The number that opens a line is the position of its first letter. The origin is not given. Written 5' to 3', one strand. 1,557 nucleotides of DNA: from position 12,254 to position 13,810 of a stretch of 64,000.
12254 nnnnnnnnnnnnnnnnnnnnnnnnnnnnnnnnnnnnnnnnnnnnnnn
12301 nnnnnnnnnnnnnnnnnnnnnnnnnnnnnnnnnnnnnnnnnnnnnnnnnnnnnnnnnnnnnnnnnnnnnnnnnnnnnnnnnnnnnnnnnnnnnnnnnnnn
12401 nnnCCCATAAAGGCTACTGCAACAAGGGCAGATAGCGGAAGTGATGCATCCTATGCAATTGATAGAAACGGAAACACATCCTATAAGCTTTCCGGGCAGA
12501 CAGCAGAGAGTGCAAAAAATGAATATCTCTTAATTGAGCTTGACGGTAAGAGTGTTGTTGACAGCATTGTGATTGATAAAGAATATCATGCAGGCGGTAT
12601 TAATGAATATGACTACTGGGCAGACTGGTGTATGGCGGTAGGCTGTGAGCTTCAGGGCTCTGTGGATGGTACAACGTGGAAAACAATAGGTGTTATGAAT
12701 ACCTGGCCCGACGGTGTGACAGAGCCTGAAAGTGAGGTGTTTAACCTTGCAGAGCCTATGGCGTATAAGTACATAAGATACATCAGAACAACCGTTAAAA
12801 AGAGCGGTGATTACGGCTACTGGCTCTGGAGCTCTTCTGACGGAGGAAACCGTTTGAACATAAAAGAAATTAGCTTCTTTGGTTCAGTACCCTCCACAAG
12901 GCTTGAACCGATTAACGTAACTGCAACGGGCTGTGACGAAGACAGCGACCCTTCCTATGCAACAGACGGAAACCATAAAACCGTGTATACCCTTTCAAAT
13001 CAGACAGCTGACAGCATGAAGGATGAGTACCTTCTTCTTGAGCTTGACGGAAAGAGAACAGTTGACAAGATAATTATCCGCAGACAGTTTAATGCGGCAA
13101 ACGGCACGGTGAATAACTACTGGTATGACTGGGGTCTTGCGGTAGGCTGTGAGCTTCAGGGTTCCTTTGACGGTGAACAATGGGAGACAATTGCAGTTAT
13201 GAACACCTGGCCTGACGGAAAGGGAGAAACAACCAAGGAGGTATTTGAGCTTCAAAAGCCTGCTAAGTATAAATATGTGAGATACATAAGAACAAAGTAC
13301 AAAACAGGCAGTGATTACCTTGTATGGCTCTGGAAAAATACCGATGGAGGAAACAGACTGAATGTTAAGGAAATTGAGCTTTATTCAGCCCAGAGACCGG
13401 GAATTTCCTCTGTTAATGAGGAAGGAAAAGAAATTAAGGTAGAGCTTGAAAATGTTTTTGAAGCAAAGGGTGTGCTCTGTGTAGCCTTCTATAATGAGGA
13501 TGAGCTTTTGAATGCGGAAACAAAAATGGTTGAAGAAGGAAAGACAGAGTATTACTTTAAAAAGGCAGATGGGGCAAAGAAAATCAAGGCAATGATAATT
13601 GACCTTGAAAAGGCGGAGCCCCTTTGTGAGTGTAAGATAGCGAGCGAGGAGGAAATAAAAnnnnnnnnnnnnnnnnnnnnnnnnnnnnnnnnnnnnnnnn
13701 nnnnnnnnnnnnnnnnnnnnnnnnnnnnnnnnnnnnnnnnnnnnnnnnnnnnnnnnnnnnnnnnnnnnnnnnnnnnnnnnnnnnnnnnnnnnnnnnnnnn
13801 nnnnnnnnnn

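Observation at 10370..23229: AraC-associated secreted CAZyme island with no linked transporter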

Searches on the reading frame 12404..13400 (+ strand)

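Call 97: search_solved_structures(query=window:12404-13400:+, max_evalue=0.01, show_alignments=0)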
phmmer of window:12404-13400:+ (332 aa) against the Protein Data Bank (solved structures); distinct sequences matched with E-value up to 0.01: 0.

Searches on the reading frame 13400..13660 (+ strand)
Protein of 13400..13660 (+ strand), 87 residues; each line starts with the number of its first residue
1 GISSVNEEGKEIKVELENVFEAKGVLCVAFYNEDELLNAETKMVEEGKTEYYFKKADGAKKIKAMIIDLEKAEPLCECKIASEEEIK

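Call 31: search_protein_families(library=pfam, proteins=[window:13400-13660:+], max_evalue=10)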
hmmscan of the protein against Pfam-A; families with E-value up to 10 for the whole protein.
seq(87 aa): 0 families

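Call 64: predict_structure(alignment_id=A2)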
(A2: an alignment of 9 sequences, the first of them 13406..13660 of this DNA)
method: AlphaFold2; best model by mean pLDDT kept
length: 85 residues; sequences in the alignment: 9
mean_pLDDT: 87.1   pTM: 0.75
mean pLDDT of the five models: 87.1, 86.5, 84.5, 82.3, 81.4
residues with pLDDT >= 90: 40; 70-90: 39; 50-70: 6; < 50: 0
segments of 3 or more residues with pLDDT < 50: none
pLDDT, mean of each block of 10 residues (from residue 1): 85 78 92 94 88 92 90 87 66
secondary structure, 60 per line:
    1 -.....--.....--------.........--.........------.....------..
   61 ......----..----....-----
elements in order: E2-6 E9-13 E22-30 E33-41 E48-52 E59-66 E77-80

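Call 66: fold_search(model_id=the predicted structure, library=pdb)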
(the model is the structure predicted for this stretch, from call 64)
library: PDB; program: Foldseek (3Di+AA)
matches with E <= 10: 1453; with E <= 0.001: 0
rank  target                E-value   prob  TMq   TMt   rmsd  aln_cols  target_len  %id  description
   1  5dft_B                3.8e-02  1.00  0.63  0.61   3.3        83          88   12  Structure of the Eleventh Type III Domain from Human Fibronectin (released 2016-09-14)
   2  8wae_A                4.3e-02  1.00  0.61  0.50   4.1       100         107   11  Crystal structure of a novel porphyran-binding carbohydrate binding module (released 2024-09-11)
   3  8wae_B                4.5e-02  1.00  0.61  0.50   4.0       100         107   11  Crystal structure of a novel porphyran-binding carbohydrate binding module (released 2024-09-11)
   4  4ruw                  5.9e-02  0.97  0.46  0.14   5.4        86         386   12  The crystal structure of endonuclease/exonuclease/phosphatase from Beutenbergia cavernae DSM 12333 (released 2014-12-24)
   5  9iui_B                6.2e-02  1.00  0.59  0.57   3.4        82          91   10  Crystal structure of PSD-95 GK domain in complex with GK_FingR (released 2025-07-23)
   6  5dft_A                6.5e-02  1.00  0.63  0.61   3.2        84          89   13  Structure of the Eleventh Type III Domain from Human Fibronectin (released 2016-09-14)
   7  7xyr                  7.2e-02  1.00  0.58  0.12   3.9        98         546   13  Cystal Structure of Beta-glucuronidase from Bacteroides thetaiotaomicron (released 2023-07-05)
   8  9y5y_B                8.5e-02  0.99  0.60  0.58   3.5        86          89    7  Structure of the Omicron Spike RBD bound by the monobody s19382 (local refinement from dimerized Spike protein ECDs) (released 2025-11-12)
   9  8f9p_A                8.5e-02  0.98  0.51  0.11   4.8        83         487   10  Dog sialic acid esterase (SIAE) inactive mutant S128A (released 2024-05-29)
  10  3vmo_A                8.5e-02  0.95  0.43  0.09   4.5        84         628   15  Crystal structure of dextranase from Streptococcus mutans in complex with isomaltotriose (released 2012-02-15)
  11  9y5y_K                8.9e-02  1.00  0.60  0.59   3.3        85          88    5  Structure of the Omicron Spike RBD bound by the monobody s19382 (local refinement from dimerized Spike protein ECDs) (released 2025-11-12)
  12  7jw7_B                9.4e-02  0.99  0.59  0.57   3.6        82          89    6  Structure of monobody 27 human MLKL pseudokinase domain complex (released 2021-03-10)
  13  1ft3_B                9.9e-02  0.91  0.42  0.28   6.7        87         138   20  CRYSTAL STRUCTURE OF TRUNCATED RHOGDI K141A MUTANT (released 2001-05-02)
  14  3vmp                  1.0e-01  0.95  0.45  0.09   4.2        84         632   15  Crystal structure of dextranase from Streptococcus mutans in complex with 4,5-epoxypentyl alpha-D-glucopyranoside (released 2012-02-15)
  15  2n80_MODEL_1_B        1.1e-01  0.94  0.45  0.24   6.2        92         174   15  p75NTR DD:RhoGDI (released 2015-12-23)
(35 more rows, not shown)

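Call 85: search_protein_representatives(alignment_id=A2)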
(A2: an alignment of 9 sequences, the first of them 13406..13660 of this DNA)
Query: 9 sequences, 84 profile positions. Proteins with E-value up to 0.001 (for the whole library): 1691; up to 1e-10: 29; up to 1e-30: 0. The best 150 are listed.
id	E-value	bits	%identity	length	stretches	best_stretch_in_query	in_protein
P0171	1.9e-29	117.5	-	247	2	4-82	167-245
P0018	8.5e-21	89.8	-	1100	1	1-83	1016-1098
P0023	1.5e-18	82.6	-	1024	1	2-83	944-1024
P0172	2.1e-17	79.0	-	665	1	1-84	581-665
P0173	1.3e-16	76.4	-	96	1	1-81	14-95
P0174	4.3e-16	74.7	-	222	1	1-81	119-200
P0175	4.5e-16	74.7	-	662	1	2-77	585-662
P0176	1.2e-15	73.2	-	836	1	1-81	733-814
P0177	2.6e-14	69.0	-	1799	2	3-80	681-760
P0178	8.4e-14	67.4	-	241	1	14-81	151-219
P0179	3.8e-13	65.3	-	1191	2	22-80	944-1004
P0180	4.0e-13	65.2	-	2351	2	15-78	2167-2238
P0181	6.2e-13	64.6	-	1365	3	12-82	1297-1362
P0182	8.8e-13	64.1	-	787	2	24-79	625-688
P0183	1.2e-12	63.7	-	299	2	23-83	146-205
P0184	2.9e-12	62.4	-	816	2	6-75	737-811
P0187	7.1e-12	61.2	-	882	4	9-80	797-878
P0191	2.4e-11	59.5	-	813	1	11-80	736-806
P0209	8.6e-10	54.5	-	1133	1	3-83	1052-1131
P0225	4.4e-09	52.2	-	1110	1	4-77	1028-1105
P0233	8.3e-09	51.4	-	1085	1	6-81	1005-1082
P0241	1.3e-08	50.7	-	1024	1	9-79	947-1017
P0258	4.4e-08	49.0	-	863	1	2-82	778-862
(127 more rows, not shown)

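Call 87: search_protein_families(library=pfam, proteins=[P0172, P0176, P0184, P0187, P0191, P0209, P0225, P0233, P0241, P0258], max_evalue=0.00001)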
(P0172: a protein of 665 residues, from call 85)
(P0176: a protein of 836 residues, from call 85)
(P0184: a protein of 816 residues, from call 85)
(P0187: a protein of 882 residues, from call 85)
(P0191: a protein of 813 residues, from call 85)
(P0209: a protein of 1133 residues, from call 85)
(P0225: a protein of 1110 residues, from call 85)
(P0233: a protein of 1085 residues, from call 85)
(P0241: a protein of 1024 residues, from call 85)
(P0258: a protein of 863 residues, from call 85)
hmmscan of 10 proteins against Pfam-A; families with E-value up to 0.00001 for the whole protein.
P0172 (665 aa): 4 families
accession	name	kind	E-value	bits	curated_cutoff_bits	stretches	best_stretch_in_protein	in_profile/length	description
PF00754.31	F5_F8_type_C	-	1.2e-16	61.4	28.2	1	435-559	10-122/127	F5/8 type C domain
PF14200.12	RicinB_lectin_2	-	3.6e-06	28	25.6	0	116-164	4-58/89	Ricin-type beta-trefoil lectin domain-like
PF22633.2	F5_F8_type_C_2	-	6.7e-06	27.1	27.8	0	441-546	1-90/91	NedA-like, galactose-binding domain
PF02368.24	Big_2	-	1e-05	25.9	22.8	1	192-250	11-70/79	Bacterial Ig-like domain (group 2)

P0176 (836 aa): 1 family
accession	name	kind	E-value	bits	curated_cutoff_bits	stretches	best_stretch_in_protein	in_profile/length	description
PF00754.31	F5_F8_type_C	-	8.7e-10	39.3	28.2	1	64-202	2-124/127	F5/8 type C domain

P0184 (816 aa): 1 family
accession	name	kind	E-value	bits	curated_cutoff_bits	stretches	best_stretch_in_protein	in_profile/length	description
PF00963.24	Cohesin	-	2.5e-37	128.6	24.1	3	314-419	6-120/139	Cohesin domain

P0187 (882 aa): 1 family
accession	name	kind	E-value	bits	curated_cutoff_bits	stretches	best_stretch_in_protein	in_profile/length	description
PF00963.24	Cohesin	-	6.1e-06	26.9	24.1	1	19-136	7-136/139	Cohesin domain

P0191 (813 aa): 1 family
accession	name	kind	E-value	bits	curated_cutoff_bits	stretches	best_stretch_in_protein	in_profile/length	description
PF02018.23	CBM_4_9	-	1.3e-08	35.7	25.9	1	477-555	2-76/136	Carbohydrate binding domain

P0209 (1133 aa): 3 families
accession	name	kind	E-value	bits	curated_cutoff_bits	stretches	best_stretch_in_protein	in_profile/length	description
PF13306.12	LRR_5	-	5e-88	291.9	27.7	4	2-123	6-125/127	BspA type Leucine rich repeat region (6 copies)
PF02368.24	Big_2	-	2.3e-11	43.9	22.8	1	888-942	20-75/79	Bacterial Ig-like domain (group 2)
PF12733.13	Cadherin-like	-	8.9e-10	39.3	24.2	1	969-1045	8-88/89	Cadherin-like beta sandwich domain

P0225 (1110 aa): 7 families
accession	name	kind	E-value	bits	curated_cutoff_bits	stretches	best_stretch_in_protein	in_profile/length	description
PF13306.12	LRR_5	-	4.8e-147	482.7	27.7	4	105-233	1-127/127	BspA type Leucine rich repeat region (6 copies)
PF02368.24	Big_2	-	2.1e-50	169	22.8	5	626-701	2-78/79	Bacterial Ig-like domain (group 2)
PF13290.12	CHB_HEX_C_1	-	1.5e-20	73.3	22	1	805-869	3-67/67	Chitobiase/beta-hexosaminidase C-terminal domain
PF13287.12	Fn3_assoc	-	7.3e-19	68.1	23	1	814-872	1-59/59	Fn3 associated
PF13855.12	LRR_8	-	6e-12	45.6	27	0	76-121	9-54/61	Leucine rich repeat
PF21764.3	Invasin_D4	-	5.7e-09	36.8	27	0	388-421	33-66/88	Invasin, domain 4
PF21461.3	HL_N-beta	-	2e-08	34.3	27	0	663-699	17-52/57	Hyaluronate lyase, N-terminal beta-sheet domain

P0233 (1085 aa): 6 families
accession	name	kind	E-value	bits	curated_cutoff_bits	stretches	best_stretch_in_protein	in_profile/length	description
PF13306.12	LRR_5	-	2.8e-63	211.9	27.7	3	302-411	6-111/127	BspA type Leucine rich repeat region (6 copies)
PF02368.24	Big_2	-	2.2e-56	188.2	22.8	4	439-511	3-79/79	Bacterial Ig-like domain (group 2)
PF13290.12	CHB_HEX_C_1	-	3.1e-20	72.3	22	1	782-845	3-66/67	Chitobiase/beta-hexosaminidase C-terminal domain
PF13287.12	Fn3_assoc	-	1.9e-19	69.9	23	1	793-849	3-59/59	Fn3 associated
PF13855.12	LRR_8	-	2e-13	50.3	27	0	309-362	2-56/61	Leucine rich repeat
PF22359.2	Big-like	-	1.2e-07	32.3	27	0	645-681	12-47/48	Bacterial Ig-like domain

P0241 (1024 aa): 0 families

P0258 (863 aa): 3 families
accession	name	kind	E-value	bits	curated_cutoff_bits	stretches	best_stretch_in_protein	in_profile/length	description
PF00041.27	fn3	-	7e-34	116.3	25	2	319-395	2-76/84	Fibronectin type III domain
PF25059.1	FN3_DSCAM-DSCAML_C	-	2.5e-09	37.8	39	0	349-402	22-79/89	DSCAM/DSCAML C-terminal Fn3-like domain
PF23608.1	Ig_ILCR1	-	4.5e-09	36.8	27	0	415-481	12-88/114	ILCR1 Ig-like domain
